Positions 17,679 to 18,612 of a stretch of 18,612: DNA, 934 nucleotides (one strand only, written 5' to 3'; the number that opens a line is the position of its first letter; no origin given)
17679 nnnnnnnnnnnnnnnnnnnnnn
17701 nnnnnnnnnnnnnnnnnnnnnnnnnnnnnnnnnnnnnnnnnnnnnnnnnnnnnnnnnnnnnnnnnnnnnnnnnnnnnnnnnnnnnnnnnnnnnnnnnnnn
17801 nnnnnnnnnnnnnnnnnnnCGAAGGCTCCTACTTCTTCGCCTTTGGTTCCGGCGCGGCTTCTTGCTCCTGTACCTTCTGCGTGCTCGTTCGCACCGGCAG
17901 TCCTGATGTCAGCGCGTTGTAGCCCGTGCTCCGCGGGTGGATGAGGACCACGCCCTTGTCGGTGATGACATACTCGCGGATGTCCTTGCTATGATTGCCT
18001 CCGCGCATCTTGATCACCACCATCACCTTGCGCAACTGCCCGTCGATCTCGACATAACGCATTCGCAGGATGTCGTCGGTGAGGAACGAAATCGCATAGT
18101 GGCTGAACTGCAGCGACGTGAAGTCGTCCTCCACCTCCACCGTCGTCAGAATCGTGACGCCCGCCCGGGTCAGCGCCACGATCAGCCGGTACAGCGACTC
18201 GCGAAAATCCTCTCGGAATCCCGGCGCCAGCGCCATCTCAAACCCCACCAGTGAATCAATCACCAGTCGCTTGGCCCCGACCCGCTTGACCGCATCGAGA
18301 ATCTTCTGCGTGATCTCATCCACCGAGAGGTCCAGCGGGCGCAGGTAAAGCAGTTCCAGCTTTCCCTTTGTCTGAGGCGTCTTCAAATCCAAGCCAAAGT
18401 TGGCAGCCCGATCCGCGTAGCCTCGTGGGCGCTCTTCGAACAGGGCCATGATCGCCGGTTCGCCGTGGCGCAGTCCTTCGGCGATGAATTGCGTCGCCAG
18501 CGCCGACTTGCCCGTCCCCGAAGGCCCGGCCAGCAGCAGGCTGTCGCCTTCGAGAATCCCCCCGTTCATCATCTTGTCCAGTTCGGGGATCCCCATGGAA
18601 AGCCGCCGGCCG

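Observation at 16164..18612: KaiC homologue translationally adjacent to a PAS hybrid histidine kinase in a non-cyanobacterial high-GC genome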

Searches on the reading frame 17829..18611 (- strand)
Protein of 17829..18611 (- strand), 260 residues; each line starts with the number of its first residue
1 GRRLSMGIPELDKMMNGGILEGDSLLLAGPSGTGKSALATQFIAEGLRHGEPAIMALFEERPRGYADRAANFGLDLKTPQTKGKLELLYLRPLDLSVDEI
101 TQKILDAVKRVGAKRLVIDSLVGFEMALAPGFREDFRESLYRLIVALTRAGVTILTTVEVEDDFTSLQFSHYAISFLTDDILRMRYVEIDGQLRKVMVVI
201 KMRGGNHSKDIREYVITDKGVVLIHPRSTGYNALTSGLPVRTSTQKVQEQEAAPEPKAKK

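Call 6: search_protein_families(library=pfam, proteins=[window:17829-18611:-], max_evalue=0.01)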
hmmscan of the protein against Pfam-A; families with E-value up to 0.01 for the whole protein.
window:17829-18611:- (260 aa): 7 families
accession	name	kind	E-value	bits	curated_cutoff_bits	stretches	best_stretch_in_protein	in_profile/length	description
PF06745.19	ATPase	-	2.6e-41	141.9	26.6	1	6-225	3-228/231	KaiC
PF13481.12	AAA_25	-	4.4e-09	36.7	27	1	7-157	18-187/195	AAA domain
PF13191.12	AAA_16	-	0.00031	21.7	32.6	1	23-149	25-129/167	AAA ATPase domain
PF05625.17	PAXNEB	-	0.0012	18.4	28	1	4-64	19-80/366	PAXNEB protein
PF13401.12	AAA_22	-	0.0027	18.5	27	1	24-119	7-91/130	AAA domain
PF03796.21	DnaB_C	-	0.0047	16.8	27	1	5-68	3-66/255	DnaB-like helicase C terminal domain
PF06068.19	TIP49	-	0.0083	15.8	23.8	0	13-41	41-69/347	TIP49 P-loop domain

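Call 7: search_protein_families(library=ncbifam, proteins=[window:17829-18611:-], max_evalue=0.01)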
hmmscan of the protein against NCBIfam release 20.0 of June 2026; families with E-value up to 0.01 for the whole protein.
window:17829-18611:- (260 aa): 13 families
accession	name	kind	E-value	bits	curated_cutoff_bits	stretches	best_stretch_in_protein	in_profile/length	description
NF006799.0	PRK09302.1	equivalog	7.1e-50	170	408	1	3-252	254-499/515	circadian clock protein KaiC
TIGR03880.1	KaiC_arch_3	hypoth_equivalog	2.4e-34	118.9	249.45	1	7-223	1-217/224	KaiC domain-containing protein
TIGR02655.1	circ_KaiC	equivalog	8.2e-31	107.2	546.25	1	3-245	244-482/484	circadian clock protein KaiC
TIGR03881.1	KaiC_arch_4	hypoth_equivalog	1.1e-30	107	247.8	1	2-225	1-230/231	KaiC domain-containing protein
TIGR03877.1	thermo_KaiC_1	hypoth_equivalog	4.6e-29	101.6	307.25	2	3-87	3-87/238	KaiC domain-containing protein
NF004723.0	PRK06067.1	subfamily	1.9e-13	50.5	194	1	5-209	17-219/243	flagellar accessory protein FlaH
NF052589.1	ArlH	equivalog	3.8e-11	43.1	215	1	6-219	4-218/229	archaellum protein ArlH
TIGR00416.1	sms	equivalog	2.9e-06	26.3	403.05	1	3-155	75-216/454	DNA repair protein RadA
TIGR03878.1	thermo_KaiC_2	hypoth_equivalog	2e-05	24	232.2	1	16-186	30-204/259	KaiC domain-containing protein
TIGR03600.1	phage_DnaB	exception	0.00023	20.3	498.65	1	4-121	177-284/421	phage replicative helicase, DnaB family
TIGR02237.1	recomb_radB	equivalog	0.0012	18.8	172.4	0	98-221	83-209/210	DNA repair and recombination protein RadB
NF006320.0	PRK08533.1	equivalog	0.0057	16.3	215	1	8-48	10-50/230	flagellar accessory protein FlaH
NF038214.1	IS21_help_AAA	equivalog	0.0079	15.9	200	0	21-50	89-118/232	IS21-like element helper ATPase IstB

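Call 9: find_homologous_proteins(query=window:17829-18611:-)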
Query window:17829-18611:- (260 aa): 2309 proteins with E <= 0.001 among 4233 candidates; the best 120 are listed.
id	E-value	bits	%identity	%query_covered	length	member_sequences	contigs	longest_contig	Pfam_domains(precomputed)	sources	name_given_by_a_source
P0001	3.3e-141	487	86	100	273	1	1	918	PF06745.20,PF05625.18,PF13481.13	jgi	jgi:circadian clock protein KaiC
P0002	2.2e-136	471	82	100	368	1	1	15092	PF06745.20,PF05625.18,PF23442.2,PF13481.13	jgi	-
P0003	4.1e-136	470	84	100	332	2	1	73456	PF06745.20,PF05625.18,PF23442.2,PF13481.13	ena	-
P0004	5.9e-136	470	83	99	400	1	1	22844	PF06745.20,PF23442.2,PF13481.13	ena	-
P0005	1.1e-134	466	83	100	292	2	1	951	PF06745.20,PF13481.13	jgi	jgi:circadian clock protein KaiC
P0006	2.8e-134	464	81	100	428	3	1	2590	PF06745.20,PF23442.2,PF13481.13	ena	-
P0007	3.5e-134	464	81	100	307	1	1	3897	PF06745.20,PF05625.18,PF13481.13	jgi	-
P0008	3.7e-134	464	82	100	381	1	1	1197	PF06745.20,PF05625.18,PF23442.2,PF13481.13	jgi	jgi:circadian clock protein KaiC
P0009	4.3e-134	464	82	100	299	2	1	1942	PF06745.20,PF05625.18,PF13481.13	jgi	-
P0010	6.3e-134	463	82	99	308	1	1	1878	PF06745.20,PF13481.13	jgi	jgi:circadian clock protein KaiC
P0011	6.5e-134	463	81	100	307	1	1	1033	PF06745.20,PF05625.18,PF13481.13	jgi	jgi:circadian clock protein KaiC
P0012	6.9e-134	463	82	100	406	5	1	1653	PF06745.20,PF05625.18,PF23442.2,PF13481.13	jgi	jgi:circadian clock protein KaiC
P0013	7.8e-134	463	82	100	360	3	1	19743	PF06745.20,PF05625.18,PF23442.2,PF13481.13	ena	-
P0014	8.3e-134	463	82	100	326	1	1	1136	PF06745.20,PF05625.18,PF23442.2,PF13481.13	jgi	jgi:circadian clock protein KaiC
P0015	8.9e-134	463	83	98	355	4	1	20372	PF06745.20,PF13481.13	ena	-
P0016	1.0e-133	462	82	99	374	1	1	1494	PF06745.20,PF23442.2,PF13481.13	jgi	jgi:circadian clock protein KaiC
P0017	1.7e-133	462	83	99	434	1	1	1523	PF06745.20,PF05625.18,PF23442.2,PF13481.13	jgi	-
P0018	2.3e-133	461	81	100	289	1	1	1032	PF06745.20,PF13481.13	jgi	-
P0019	3.6e-133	461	81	100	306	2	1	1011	PF06745.20,PF05625.18,PF13481.13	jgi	jgi:circadian clock protein KaiC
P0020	5.7e-133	460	81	98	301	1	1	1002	PF06745.20,PF13481.13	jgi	jgi:circadian clock protein KaiC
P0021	1.0e-132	459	81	99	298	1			PF06745.20,PF13481.13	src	-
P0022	1.4e-132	459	80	100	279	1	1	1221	PF06745.20,PF13481.13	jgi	jgi:circadian clock protein KaiC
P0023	1.8e-132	458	83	99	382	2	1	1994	PF06745.20,PF13481.13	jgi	-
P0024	1.9e-132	458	84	99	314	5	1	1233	PF06745.20,PF13481.13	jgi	jgi:circadian clock protein KaiC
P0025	2.4e-132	458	81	100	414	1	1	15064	PF06745.20,PF23442.2,PF13481.13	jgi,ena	jgi:circadian clock protein KaiC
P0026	2.8e-132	458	81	100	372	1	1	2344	PF06745.20,PF05625.18,PF23442.2,PF13481.13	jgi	jgi:circadian clock protein KaiC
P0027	3.4e-132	457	82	99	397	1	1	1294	PF06745.20,PF23442.2,PF13481.13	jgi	jgi:circadian clock protein KaiC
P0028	4.6e-132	457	81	99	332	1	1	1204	PF06745.20,PF23442.2,PF13481.13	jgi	jgi:circadian clock protein KaiC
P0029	5.9e-132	457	81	100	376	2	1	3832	PF06745.20,PF23442.2,PF13481.13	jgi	jgi:circadian clock protein KaiC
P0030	7.9e-132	456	80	100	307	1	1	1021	PF06745.20,PF13481.13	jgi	jgi:circadian clock protein KaiC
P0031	8.5e-132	456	81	100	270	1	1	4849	PF06745.20,PF13481.13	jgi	jgi:circadian clock protein KaiC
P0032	2.0e-131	455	81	100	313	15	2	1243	PF06745.20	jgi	jgi:circadian clock protein KaiC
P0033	3.0e-131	454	82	99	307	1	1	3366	PF06745.20,PF13481.13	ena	-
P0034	3.2e-131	454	80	99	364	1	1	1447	PF06745.20,PF05625.18,PF23442.2,PF13481.13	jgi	jgi:circadian clock protein KaiC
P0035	4.3e-131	454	80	100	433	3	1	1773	PF06745.20,PF05625.18,PF23442.2,PF13481.13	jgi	jgi:circadian clock protein KaiC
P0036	5.0e-131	454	83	100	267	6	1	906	PF06745.20,PF13481.13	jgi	jgi:circadian clock protein KaiC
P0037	5.1e-131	454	80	100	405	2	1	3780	PF06745.20,PF05625.18,PF23442.2,PF13481.13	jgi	jgi:circadian clock protein KaiC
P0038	5.2e-131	453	80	100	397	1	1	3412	PF06745.20,PF05625.18,PF23442.2,PF13481.13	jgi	jgi:circadian clock protein KaiC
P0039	5.4e-131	453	80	100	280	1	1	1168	PF06745.20,PF05625.18,PF13481.13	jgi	jgi:circadian clock protein KaiC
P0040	5.4e-131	453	81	100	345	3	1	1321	PF06745.20,PF23442.2,PF13481.13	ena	-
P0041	7.8e-131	453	81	100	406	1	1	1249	PF06745.20,PF23442.2,PF13481.13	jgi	jgi:circadian clock protein KaiC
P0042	1.0e-130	452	80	100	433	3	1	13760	PF06745.20,PF23442.2,PF13481.13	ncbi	-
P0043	1.3e-130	452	81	99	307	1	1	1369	PF06745.20,PF13481.13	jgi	jgi:circadian clock protein KaiC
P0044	1.3e-130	452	82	99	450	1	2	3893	PF06745.20,PF13481.13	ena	-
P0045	1.5e-130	452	81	99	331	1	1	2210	PF06745.20,PF23442.2,PF13481.13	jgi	jgi:circadian clock protein KaiC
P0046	1.6e-130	452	81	100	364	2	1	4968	PF06745.20,PF05625.18,PF23442.2,PF13481.13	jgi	jgi:circadian clock protein KaiC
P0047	2.1e-130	451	81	98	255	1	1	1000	PF06745.20,PF13481.13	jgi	-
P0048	2.1e-130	451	81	99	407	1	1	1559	PF06745.20,PF23442.2,PF13481.13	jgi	jgi:circadian clock protein KaiC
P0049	3.6e-130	451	81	99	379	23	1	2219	PF06745.20,PF05625.18,PF23442.2,PF13481.13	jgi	jgi:circadian clock protein KaiC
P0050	3.8e-130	451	80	100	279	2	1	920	PF06745.20,PF23442.2,PF13481.13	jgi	jgi:circadian clock protein KaiC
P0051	3.9e-130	451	81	99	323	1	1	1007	PF06745.20,PF05625.18,PF23442.2,PF13481.13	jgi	jgi:circadian clock protein KaiC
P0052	4.0e-130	451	79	100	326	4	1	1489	PF06745.20,PF23442.2,PF13481.13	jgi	-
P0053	6.1e-130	450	80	100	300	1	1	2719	PF06745.20,PF05625.18,PF13481.13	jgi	jgi:circadian clock protein KaiC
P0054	8.7e-130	449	80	99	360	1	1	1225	PF06745.20,PF13481.13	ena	-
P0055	1.3e-129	449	80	100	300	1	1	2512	PF06745.20,PF05625.18,PF13481.13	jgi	jgi:circadian clock protein KaiC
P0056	1.3e-129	449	80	99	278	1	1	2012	PF06745.20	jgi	jgi:circadian clock protein KaiC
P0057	1.6e-129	449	80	100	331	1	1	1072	PF06745.20,PF23442.2,PF13481.13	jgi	jgi:circadian clock protein KaiC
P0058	2.6e-129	448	82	99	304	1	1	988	PF06745.20,PF05625.18,PF13481.13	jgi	-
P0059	2.6e-129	448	80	100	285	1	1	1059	PF06745.20,PF05625.18,PF13481.13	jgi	jgi:circadian clock protein KaiC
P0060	4.7e-129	447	78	100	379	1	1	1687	PF06745.20,PF23442.2,PF13481.13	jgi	jgi:circadian clock protein KaiC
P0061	4.9e-129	447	79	100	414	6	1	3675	PF06745.20,PF05625.18,PF23442.2,PF13481.13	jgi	jgi:circadian clock protein KaiC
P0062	5.2e-129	447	81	98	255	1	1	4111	PF06745.20,PF13481.13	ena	-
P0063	7.6e-129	446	79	100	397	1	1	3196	PF06745.20,PF23442.2,PF13481.13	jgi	jgi:circadian clock protein KaiC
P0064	8.1e-129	446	79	100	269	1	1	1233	PF06745.20,PF05625.18,PF23442.2,PF13481.13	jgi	jgi:circadian clock protein KaiC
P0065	8.2e-129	446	86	92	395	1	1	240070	PF06745.20,PF13481.13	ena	-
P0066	8.9e-129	446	79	99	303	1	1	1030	PF06745.20,PF13481.13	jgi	jgi:circadian clock protein KaiC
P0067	8.9e-129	446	80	100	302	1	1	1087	PF06745.20,PF05625.18,PF13481.13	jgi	jgi:circadian clock protein KaiC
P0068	9.3e-129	446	80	100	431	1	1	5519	PF06745.20,PF23442.2,PF13481.13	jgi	jgi:circadian clock protein KaiC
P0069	9.8e-129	446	79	100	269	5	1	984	PF06745.20,PF05625.18,PF13481.13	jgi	jgi:circadian clock protein KaiC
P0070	1.0e-128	446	80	100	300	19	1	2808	PF06745.20,PF13481.13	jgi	jgi:circadian clock protein KaiC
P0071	1.7e-128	445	79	98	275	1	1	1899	PF06745.20,PF13481.13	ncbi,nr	ncbi:MAG TPA: ATPase domain-containing protein [Chthoniobacteraceae bacterium]|nr:ATPase domain-cont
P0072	1.7e-128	445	80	98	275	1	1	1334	PF06745.20,PF13481.13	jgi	jgi:circadian clock protein KaiC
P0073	1.8e-128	445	79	100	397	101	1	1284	PF06745.20,PF05625.18,PF23442.2,PF13481.13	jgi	jgi:circadian clock protein KaiC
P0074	1.8e-128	445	80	100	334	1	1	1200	PF06745.20,PF05625.18,PF13481.13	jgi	jgi:circadian clock protein KaiC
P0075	2.5e-128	445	79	99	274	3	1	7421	PF06745.20,PF05625.18,PF13481.13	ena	-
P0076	2.9e-128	444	82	95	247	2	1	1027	PF06745.20,PF13481.13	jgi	jgi:circadian clock protein KaiC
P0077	3.0e-128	444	79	99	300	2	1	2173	PF06745.20,PF05625.18,PF23442.2,PF13481.13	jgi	jgi:circadian clock protein KaiC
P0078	3.5e-128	444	80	100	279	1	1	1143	PF06745.20,PF05625.18,PF13481.13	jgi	-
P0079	3.6e-128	444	81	98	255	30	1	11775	PF06745.20,PF13481.13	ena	-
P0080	3.7e-128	444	81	99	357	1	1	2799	PF06745.20,PF23442.2,PF13481.13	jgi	jgi:circadian clock protein KaiC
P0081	4.2e-128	444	79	100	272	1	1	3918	PF06745.20,PF13481.13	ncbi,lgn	-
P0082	6.0e-128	443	79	100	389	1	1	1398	PF06745.20,PF13481.13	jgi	jgi:circadian clock protein KaiC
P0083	6.5e-128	443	80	98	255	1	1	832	PF06745.20,PF13481.13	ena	-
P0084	8.8e-128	443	79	100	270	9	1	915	PF06745.20,PF13481.13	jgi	jgi:circadian clock protein KaiC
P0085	1.3e-127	442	79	99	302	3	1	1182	PF06745.20,PF05625.18,PF13481.13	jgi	jgi:circadian clock protein KaiC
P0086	1.6e-127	442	81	95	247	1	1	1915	PF06745.20,PF13481.13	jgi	-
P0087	1.8e-127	442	79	100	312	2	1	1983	PF06745.20,PF13481.13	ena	-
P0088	1.8e-127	442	80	99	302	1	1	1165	PF06745.20,PF05625.18,PF13481.13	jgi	jgi:circadian clock protein KaiC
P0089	1.8e-127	442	77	100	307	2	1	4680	PF06745.20,PF13481.13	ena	-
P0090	2.0e-127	442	78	100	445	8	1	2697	PF06745.20,PF23442.2,PF13481.13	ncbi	ncbi:MAG TPA: ATPase domain-containing protein, partial [Aestuariivirga sp.]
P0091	2.1e-127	442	79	100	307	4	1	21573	PF06745.20,PF13481.13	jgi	jgi:circadian clock protein KaiC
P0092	2.2e-127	442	79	99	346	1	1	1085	PF06745.20,PF13481.13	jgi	jgi:circadian clock protein KaiC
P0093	2.9e-127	441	81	99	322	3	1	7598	PF06745.20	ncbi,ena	-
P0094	3.0e-127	441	80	100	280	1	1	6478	PF06745.20,PF13481.13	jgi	jgi:circadian clock protein KaiC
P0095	4.2e-127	441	78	99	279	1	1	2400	PF06745.20,PF13481.13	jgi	jgi:circadian clock protein KaiC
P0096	4.7e-127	441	79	99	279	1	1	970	PF06745.20,PF13481.13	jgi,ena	jgi:circadian clock protein KaiC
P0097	4.8e-127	440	76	100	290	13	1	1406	PF06745.20,PF05625.18,PF13481.13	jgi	jgi:circadian clock protein KaiC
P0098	5.5e-127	440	80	100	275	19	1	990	PF06745.20,PF13481.13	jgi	jgi:circadian clock protein KaiC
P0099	8.0e-127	440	78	100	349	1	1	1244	PF06745.20,PF05625.18,PF23442.2,PF13481.13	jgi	jgi:circadian clock protein KaiC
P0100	1.3e-126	439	78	100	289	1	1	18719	PF06745.20,PF13481.13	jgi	jgi:circadian clock protein KaiC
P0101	1.4e-126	439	79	99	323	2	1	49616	PF06745.20,PF13481.13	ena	-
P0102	1.4e-126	439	78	99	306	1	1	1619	PF06745.20,PF13481.13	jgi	jgi:circadian clock protein KaiC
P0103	1.4e-126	439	81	95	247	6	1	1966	PF06745.20,PF13481.13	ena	-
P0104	1.5e-126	439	80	100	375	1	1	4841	PF06745.20,PF23442.2,PF13481.13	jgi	jgi:circadian clock protein KaiC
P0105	1.7e-126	439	81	100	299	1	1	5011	PF06745.20,PF13481.13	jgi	jgi:circadian clock protein KaiC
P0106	2.3e-126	438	79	99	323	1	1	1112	PF06745.20,PF23442.2,PF13481.13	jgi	jgi:circadian clock protein KaiC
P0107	2.5e-126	438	79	97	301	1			PF06745.20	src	-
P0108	2.5e-126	438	81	95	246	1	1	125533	PF06745.20,PF13481.13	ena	-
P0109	2.6e-126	438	78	100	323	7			PF06745.20,PF23442.2,PF13481.13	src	-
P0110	2.7e-126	438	80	100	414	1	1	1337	PF06745.20,PF23442.2,PF13481.13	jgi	-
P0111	3.2e-126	438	79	99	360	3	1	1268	PF06745.20,PF05625.18,PF23442.2,PF13481.13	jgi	jgi:circadian clock protein KaiC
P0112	8.4e-126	436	80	100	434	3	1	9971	PF06745.20,PF23442.2,PF13481.13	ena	-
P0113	9.4e-126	436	79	99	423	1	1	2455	PF06745.20,PF23442.2,PF13481.13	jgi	jgi:circadian clock protein KaiC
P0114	1.1e-125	436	79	99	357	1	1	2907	PF06745.20,PF23442.2,PF13481.13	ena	-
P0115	1.4e-125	436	76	99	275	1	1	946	PF06745.20,PF23442.2,PF13481.13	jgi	jgi:circadian clock protein KaiC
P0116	1.8e-125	435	78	99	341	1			PF06745.20,PF05625.18,PF13481.13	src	-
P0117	2.0e-125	435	79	97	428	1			PF06745.20,PF23442.2,PF13481.13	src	-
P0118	2.3e-125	435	77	100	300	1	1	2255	PF06745.20,PF13481.13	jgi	jgi:circadian clock protein KaiC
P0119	2.3e-125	435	80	95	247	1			PF06745.20,PF13481.13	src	-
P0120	3.1e-125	435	78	100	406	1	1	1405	PF06745.20,PF05625.18,PF23442.2,PF13481.13,PF13191.13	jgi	jgi:circadian clock protein KaiC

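Call 11: find_encoding_contigs(protein=P0065, flank=10000, max_places=4)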
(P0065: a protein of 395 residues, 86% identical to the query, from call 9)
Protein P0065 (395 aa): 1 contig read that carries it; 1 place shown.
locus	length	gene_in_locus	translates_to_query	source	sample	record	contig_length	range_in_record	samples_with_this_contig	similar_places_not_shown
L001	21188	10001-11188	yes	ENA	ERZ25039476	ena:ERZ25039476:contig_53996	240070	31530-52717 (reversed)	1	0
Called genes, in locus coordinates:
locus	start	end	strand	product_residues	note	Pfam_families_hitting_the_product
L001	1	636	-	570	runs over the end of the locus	PF01512:Complex1_51K, PF10531:SLBB (weak), PF10589:NADH_4Fe-4S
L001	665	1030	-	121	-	-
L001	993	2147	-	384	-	PF00578:AhpC-TSA, PF08534:Redoxin, PF07366:SnoaL, PF12680:SnoaL_2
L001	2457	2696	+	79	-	PF07583:PSCyt2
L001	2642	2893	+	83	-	-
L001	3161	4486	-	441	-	-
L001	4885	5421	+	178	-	PF00072:Response_reg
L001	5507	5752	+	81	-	PF07394:DUF1501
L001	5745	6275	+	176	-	PF07394:DUF1501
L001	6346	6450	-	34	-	-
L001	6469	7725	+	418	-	PF00404:Dockerin_1 (faint), PF01839:FG-GAP (faint), PF13517:FG-GAP_3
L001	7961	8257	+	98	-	-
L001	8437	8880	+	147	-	PF12915:DUF3833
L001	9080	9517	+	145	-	-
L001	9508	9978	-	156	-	-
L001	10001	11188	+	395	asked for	PF06745:ATPase (weak), PF13481:AAA_25 (weak), PF06745:ATPase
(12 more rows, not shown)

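Call 12: find_encoding_contigs(protein=P0003, flank=10000, max_places=4)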
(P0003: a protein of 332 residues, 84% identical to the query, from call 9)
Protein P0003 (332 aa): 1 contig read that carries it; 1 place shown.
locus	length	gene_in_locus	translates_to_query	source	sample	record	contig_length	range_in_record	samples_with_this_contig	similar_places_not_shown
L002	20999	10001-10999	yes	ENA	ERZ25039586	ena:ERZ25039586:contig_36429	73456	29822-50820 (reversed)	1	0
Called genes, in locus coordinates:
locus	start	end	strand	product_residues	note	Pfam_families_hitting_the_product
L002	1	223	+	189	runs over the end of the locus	-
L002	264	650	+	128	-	PF00891:Methyltransf_2, PF08242:Methyltransf_12 (weak)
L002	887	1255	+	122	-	-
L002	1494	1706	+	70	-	PF05532:CsbD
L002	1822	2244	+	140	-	PF04120:Iron_permease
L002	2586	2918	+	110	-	-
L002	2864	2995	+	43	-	-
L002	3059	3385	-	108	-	-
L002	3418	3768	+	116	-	PF06745:ATPase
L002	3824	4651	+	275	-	PF06745:ATPase, PF13481:AAA_25 (weak)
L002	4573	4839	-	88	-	PF20213:DUF6573 (weak)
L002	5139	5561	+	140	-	PF00072:Response_reg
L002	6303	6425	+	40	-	-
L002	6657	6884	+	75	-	-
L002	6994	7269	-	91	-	-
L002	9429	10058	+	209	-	PF13481:AAA_25, PF03796:DnaB_C (weak), PF06745:ATPase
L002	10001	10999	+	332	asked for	PF23442:DUF7125 (faint), PF05625:PAXNEB (weak), PF13481:AAA_25, PF06745:ATPase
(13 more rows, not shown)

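Call 13: find_related_loci(query=window:17829-18611:-, collection=genome_contigs, flank=10000)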
Query window:17829-18611:- (260 aa) in genome_contigs; peptide patterns used: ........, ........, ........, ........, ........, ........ (x = any residue, [..] = any of these).
232 stretches matched a pattern; 115 encode a relative of the query (tblastn E <= 1e-3); the best 80 are kept; 80 distinct loci.
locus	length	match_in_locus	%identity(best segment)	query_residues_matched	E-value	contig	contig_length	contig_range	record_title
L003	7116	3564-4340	86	2-260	4e-147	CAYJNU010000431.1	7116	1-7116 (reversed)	MAG TPA_asm: uncultured Verrucomicrobiota bacterium isolate ERP124720_co1_187 genome assembly, contig: NODE_11773_length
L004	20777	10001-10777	84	2-260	2e-145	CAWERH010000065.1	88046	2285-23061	MAG: uncultured delta proteobacterium isolate MFD09212.bin.2.27 genome assembly, contig: contig_63017, whole genome shot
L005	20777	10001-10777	85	2-260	3e-144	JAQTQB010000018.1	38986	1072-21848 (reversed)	MAG: Verrucomicrobiales bacterium isolate STB_13 NODE_2168_length_38986_cov_10.366273_Sandtown_B, whole genome shotgun s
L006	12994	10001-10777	84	2-260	3e-144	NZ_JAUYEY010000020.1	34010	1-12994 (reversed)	MAG: Polaromonas sp. isolate C21_concoct.bin.69 C21_k141_345105, whole genome shotgun sequence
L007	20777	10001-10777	83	2-260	5e-144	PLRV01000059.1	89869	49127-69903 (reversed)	MAG: Caulobacteraceae bacterium isolate bog_938 73.20120700_S1D.89_contig_14351, whole genome shotgun sequence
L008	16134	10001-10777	83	2-260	8e-144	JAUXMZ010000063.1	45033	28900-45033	MAG: Burkholderiales bacterium isolate C1_concoct.bin.24 C1_k141_111001, whole genome shotgun sequence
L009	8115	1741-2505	83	4-258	5e-142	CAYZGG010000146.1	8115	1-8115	MAG TPA_asm: uncultured Opitutaceae bacterium isolate binchicken_co54_433 genome assembly, contig: NODE_16146_length_811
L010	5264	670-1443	83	2-259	2e-143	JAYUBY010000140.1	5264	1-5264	MAG: Alphaproteobacteria bacterium isolate GFS_6841 GFS_6841_139, whole genome shotgun sequence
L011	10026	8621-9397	83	2-260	1e-141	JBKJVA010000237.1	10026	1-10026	MAG: Usitatibacteraceae bacterium isolate ant_bin.91 S1Ck117_6041721_flag_0_multi_26.5890_len_10026, whole genome shotgu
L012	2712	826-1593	82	4-259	9e-149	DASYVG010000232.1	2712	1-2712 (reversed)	MAG TPA_asm: Chthoniobacterales bacterium isolate SMAG_U6248 k141_186918, whole genome shotgun sequence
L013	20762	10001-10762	84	7-260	2e-141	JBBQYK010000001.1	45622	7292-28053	MAG: Verrucomicrobiota bacterium isolate Co_metawrap_2159 Cmw_2159_k141_24210710_length_45622_cov_24.9979, whole genome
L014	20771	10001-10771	83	2-258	2e-141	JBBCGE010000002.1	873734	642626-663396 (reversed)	MAG: Limisphaerales bacterium isolate bin.6 s10955.ctg010977l, whole genome shotgun sequence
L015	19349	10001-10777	82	2-260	1e-141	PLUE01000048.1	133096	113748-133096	MAG: Gammaproteobacteria bacterium isolate bog_1223 73.20120700_S1D.105_contig_530, whole genome shotgun sequence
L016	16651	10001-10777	81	2-260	1e-141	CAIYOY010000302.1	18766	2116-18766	MAG: uncultured Verrucomicrobiales bacterium isolate Umea3_bin-0111 genome assembly, contig: bin-0111:302/427, whole gen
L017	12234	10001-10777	81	2-260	3e-141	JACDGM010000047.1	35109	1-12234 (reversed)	MAG: Chthoniobacterales bacterium isolate MGR_bin412 SD2908_NODE_443_length_35109_cov_2.743840, whole genome shotgun seq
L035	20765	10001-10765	80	2-256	2e-137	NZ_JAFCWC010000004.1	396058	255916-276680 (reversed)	Brevundimonas sp. DC300-4 NODE_4_length_396058_cov_114.886528, whole genome shotgun sequence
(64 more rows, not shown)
